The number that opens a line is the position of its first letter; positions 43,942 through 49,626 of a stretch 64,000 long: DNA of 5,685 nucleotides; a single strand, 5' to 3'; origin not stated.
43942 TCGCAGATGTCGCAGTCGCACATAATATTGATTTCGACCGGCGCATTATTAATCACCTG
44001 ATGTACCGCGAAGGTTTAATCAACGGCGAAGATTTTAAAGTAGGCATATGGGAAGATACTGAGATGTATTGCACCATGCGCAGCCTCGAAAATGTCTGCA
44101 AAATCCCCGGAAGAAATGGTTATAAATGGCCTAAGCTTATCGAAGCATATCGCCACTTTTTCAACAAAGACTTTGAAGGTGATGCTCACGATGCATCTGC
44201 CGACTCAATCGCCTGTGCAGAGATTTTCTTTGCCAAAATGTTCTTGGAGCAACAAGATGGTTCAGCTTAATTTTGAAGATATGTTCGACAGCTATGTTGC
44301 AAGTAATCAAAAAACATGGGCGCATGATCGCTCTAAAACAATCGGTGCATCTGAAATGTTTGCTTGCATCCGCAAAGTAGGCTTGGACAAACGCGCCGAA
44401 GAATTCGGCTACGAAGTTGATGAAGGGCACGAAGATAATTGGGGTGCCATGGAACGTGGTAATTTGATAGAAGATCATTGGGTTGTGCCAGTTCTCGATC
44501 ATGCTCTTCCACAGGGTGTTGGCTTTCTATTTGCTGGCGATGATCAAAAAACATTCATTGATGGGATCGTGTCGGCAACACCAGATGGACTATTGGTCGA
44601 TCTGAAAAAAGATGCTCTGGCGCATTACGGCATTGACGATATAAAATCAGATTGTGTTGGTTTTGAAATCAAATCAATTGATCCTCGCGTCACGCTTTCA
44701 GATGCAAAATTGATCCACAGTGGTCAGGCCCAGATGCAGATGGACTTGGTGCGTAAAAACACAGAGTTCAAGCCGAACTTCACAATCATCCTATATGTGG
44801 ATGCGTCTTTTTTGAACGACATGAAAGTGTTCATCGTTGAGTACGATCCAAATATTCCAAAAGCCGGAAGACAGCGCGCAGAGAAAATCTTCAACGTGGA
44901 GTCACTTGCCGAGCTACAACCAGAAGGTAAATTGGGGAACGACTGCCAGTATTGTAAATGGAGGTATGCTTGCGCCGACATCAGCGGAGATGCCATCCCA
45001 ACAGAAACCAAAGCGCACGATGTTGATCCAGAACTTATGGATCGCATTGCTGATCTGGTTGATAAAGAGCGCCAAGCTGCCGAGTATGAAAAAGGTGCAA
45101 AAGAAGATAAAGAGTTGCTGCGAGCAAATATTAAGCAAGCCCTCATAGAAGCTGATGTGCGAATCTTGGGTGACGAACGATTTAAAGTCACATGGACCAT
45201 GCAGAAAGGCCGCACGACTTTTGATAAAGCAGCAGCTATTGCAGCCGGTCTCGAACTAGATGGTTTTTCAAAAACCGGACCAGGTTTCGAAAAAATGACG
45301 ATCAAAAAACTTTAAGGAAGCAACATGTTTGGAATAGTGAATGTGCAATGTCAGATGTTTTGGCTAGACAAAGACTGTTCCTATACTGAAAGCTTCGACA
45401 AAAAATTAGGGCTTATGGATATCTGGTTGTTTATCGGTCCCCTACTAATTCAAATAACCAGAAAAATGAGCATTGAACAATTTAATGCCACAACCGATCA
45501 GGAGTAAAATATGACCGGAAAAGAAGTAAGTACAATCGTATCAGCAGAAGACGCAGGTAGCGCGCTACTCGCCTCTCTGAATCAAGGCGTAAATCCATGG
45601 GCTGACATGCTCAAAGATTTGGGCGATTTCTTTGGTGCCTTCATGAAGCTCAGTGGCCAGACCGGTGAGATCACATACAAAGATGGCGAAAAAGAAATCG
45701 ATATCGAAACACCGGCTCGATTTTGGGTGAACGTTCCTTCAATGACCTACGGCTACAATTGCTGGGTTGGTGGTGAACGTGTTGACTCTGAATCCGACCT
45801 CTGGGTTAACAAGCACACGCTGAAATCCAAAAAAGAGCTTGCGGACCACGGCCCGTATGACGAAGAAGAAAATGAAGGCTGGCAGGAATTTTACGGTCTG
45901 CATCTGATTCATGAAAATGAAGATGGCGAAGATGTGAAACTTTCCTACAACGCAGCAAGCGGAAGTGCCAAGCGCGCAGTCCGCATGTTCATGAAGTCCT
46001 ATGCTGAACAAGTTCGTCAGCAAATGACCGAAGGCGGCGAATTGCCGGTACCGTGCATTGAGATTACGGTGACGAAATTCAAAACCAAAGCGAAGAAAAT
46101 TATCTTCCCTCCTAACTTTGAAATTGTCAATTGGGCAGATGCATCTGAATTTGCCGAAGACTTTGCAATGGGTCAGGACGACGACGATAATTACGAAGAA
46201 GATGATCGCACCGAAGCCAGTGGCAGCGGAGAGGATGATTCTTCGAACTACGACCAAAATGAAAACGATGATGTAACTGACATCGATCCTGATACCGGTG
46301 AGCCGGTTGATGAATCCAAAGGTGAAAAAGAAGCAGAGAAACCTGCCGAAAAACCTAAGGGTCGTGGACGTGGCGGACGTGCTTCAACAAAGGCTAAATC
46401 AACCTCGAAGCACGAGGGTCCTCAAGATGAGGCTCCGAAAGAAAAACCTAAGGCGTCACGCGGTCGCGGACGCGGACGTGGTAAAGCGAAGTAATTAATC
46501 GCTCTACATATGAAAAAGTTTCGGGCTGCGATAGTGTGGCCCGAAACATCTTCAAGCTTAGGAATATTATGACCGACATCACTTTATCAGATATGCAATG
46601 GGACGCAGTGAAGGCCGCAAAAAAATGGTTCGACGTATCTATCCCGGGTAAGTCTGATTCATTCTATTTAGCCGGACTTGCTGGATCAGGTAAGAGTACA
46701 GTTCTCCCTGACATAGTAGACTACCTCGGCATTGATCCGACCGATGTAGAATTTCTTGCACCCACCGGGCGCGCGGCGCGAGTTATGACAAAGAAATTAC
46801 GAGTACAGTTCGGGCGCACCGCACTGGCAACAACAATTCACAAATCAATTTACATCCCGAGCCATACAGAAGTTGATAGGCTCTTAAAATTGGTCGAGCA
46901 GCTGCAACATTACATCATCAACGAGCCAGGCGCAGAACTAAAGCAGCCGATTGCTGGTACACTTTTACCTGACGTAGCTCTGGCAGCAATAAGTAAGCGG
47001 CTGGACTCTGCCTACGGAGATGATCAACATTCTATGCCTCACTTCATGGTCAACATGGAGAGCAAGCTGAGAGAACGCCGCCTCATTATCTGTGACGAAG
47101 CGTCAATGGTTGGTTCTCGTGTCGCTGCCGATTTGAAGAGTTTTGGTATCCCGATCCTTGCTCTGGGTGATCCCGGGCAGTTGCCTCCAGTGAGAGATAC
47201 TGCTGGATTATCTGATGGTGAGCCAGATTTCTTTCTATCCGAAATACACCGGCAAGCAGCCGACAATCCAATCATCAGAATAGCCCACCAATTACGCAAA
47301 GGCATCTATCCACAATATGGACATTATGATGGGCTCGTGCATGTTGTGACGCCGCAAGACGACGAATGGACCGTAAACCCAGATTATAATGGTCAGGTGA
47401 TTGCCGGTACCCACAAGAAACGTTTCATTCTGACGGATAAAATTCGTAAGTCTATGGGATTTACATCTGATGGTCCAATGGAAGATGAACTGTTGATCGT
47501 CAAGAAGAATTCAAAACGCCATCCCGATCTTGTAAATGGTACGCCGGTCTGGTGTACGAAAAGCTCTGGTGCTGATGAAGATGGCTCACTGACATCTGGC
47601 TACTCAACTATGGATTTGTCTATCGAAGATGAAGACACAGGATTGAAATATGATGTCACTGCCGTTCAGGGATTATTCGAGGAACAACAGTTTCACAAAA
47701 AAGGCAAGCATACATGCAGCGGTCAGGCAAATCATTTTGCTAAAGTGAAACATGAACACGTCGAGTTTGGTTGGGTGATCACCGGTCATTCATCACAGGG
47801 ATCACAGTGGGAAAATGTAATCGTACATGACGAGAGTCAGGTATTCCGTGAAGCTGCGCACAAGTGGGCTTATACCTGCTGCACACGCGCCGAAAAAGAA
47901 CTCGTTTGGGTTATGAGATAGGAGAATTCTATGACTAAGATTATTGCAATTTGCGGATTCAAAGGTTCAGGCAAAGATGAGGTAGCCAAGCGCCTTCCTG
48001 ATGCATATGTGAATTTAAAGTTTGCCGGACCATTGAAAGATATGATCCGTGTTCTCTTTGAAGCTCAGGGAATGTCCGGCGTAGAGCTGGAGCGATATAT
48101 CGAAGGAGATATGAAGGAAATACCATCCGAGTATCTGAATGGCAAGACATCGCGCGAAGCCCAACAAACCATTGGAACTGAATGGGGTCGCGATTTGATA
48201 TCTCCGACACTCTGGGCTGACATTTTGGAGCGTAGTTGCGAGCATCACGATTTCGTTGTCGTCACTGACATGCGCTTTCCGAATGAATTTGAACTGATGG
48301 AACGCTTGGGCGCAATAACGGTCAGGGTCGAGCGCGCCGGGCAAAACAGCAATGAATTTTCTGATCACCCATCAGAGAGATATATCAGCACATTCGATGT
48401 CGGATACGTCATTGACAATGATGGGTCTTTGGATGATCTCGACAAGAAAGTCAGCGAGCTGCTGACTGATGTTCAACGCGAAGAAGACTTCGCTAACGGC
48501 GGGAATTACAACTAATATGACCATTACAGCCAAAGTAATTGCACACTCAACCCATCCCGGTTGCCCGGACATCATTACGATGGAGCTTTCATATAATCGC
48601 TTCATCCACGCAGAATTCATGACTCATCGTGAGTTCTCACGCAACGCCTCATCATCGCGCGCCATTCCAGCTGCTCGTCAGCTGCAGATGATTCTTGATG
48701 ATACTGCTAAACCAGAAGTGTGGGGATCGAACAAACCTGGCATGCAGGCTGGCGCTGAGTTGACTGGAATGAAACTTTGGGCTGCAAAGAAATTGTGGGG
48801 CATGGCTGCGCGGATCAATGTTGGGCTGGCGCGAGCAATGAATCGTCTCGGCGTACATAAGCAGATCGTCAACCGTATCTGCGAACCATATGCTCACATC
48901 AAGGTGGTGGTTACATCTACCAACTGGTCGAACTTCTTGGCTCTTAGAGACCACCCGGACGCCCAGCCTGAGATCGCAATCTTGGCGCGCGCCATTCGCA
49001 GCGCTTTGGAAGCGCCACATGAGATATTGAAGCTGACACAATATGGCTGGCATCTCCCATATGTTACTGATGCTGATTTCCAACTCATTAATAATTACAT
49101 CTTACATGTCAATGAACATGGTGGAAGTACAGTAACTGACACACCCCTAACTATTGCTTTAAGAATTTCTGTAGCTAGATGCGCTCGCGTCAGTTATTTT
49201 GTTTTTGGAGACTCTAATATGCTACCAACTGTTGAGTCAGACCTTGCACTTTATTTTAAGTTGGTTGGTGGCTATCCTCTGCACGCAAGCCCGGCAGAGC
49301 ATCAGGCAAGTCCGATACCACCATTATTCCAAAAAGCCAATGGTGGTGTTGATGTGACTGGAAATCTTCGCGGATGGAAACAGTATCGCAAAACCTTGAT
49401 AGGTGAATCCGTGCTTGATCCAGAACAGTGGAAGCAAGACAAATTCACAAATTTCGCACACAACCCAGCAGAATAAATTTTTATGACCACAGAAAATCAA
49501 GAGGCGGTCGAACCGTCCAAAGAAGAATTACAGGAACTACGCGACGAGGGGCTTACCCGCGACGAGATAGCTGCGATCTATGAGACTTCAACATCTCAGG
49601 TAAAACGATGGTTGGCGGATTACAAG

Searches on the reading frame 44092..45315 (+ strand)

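Call 20: search_protein_families(library=phrogs, proteins=[window:44092-45315:+])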
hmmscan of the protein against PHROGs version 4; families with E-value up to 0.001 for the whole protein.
window:44092-45315:+ (407 aa): 3 families
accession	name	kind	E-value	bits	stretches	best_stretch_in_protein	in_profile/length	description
phrog_434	-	DNA, RNA and nucleotide metabolism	1.2e-28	101.4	1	40-406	22-363/372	RecE-like recombination exonuclease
phrog_1706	-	DNA, RNA and nucleotide metabolism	5.6e-08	33.6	1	189-344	137-283/293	CRISPR/Cas system associated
phrog_1990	-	DNA, RNA and nucleotide metabolism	0.00013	22.4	1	92-301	47-242/290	Cas4-domain exonuclease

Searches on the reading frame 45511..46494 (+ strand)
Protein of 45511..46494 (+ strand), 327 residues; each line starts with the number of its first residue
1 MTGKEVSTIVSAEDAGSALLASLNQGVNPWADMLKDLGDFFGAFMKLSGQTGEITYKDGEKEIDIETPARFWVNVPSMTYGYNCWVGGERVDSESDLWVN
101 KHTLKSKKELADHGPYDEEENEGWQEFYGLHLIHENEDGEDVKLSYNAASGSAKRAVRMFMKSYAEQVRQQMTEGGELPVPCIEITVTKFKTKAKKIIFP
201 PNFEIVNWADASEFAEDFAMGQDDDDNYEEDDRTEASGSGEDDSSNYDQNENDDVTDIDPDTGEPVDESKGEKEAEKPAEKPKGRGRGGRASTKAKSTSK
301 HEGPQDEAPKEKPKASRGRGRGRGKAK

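Call 20: search_protein_families(library=phrogs, proteins=[window:45511-46494:+])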
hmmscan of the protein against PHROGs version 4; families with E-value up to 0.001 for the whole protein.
window:45511-46494:+ (327 aa): 1 family
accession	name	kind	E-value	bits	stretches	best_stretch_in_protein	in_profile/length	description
phrog_9528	-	DNA, RNA and nucleotide metabolism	2.4e-34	120.5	1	23-309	19-295/339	nucleotidyltransferase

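Call 67: search_protein_families(library=ncbifam, proteins=[window:45511-46494:+], max_evalue=0.01)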
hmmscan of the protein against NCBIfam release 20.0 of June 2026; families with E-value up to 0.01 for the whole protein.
window:45511-46494:+ (327 aa): 0 families

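Call 73: search_protein_families(library=pfam, proteins=[window:45511-46494:+], max_evalue=0.001)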
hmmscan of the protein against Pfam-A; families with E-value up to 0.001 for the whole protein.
window:45511-46494:+ (327 aa): 0 families

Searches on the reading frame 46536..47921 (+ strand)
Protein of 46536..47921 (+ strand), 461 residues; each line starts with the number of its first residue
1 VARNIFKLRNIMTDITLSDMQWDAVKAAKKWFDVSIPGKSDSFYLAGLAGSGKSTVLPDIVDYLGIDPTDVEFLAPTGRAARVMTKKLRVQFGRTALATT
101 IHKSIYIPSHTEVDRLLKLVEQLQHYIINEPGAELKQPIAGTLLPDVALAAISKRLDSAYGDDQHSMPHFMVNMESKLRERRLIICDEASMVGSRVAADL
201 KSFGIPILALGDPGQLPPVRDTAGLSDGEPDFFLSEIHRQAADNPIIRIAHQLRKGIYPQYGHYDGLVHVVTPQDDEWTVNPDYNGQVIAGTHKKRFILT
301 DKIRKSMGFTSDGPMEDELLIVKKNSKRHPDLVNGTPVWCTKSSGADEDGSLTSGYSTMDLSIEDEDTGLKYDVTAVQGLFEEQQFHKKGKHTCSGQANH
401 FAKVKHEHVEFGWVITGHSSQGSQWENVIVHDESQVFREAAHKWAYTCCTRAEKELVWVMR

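Call 20: search_protein_families(library=phrogs, proteins=[window:46536-47921:+])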
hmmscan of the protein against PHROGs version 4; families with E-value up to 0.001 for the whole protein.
window:46536-47921:+ (461 aa): 3 families
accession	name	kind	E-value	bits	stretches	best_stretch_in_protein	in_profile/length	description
phrog_325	-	DNA, RNA and nucleotide metabolism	7.5e-79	267.1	1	12-457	466-865/986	Dda-like helicase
phrog_4412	-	DNA, RNA and nucleotide metabolism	1.4e-25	90.8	3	39-108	344-407/743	exonuclease V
phrog_1967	-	DNA, RNA and nucleotide metabolism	2e-08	34.3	1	12-102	148-230/776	DNA helicase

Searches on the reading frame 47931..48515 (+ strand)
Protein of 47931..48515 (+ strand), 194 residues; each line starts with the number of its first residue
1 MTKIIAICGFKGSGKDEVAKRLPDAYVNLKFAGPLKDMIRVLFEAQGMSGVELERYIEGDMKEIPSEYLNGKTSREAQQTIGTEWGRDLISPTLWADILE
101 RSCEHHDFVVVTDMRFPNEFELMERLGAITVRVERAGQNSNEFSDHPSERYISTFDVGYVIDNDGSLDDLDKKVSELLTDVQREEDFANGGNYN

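Call 20: search_protein_families(library=phrogs, proteins=[window:47931-48515:+])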
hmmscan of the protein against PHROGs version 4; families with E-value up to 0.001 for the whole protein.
window:47931-48515:+ (194 aa): 2 families
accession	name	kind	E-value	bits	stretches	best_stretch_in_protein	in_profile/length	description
phrog_139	-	other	9.5e-53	180.8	1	1-191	82-273/342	deoxynucleoside monophosphate kinase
phrog_31701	-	unknown function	3e-05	25.2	1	1-76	11-88/89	-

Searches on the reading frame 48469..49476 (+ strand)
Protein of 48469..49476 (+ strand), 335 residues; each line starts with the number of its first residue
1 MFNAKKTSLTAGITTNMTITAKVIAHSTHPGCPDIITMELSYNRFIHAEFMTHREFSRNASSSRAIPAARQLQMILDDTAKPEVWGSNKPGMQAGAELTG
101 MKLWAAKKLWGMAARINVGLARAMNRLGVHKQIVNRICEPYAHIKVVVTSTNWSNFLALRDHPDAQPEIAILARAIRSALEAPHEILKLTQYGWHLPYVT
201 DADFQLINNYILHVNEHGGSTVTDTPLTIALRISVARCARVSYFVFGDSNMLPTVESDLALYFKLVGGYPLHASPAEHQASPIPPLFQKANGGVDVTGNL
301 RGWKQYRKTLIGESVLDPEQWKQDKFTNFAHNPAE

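Call 20: search_protein_families(library=phrogs, proteins=[window:48469-49476:+])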
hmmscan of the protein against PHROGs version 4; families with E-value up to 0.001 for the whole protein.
window:48469-49476:+ (335 aa): 1 family
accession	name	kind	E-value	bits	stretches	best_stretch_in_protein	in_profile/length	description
phrog_85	-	DNA, RNA and nucleotide metabolism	5.8e-71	241.1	1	4-322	394-711/866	thymidylate synthase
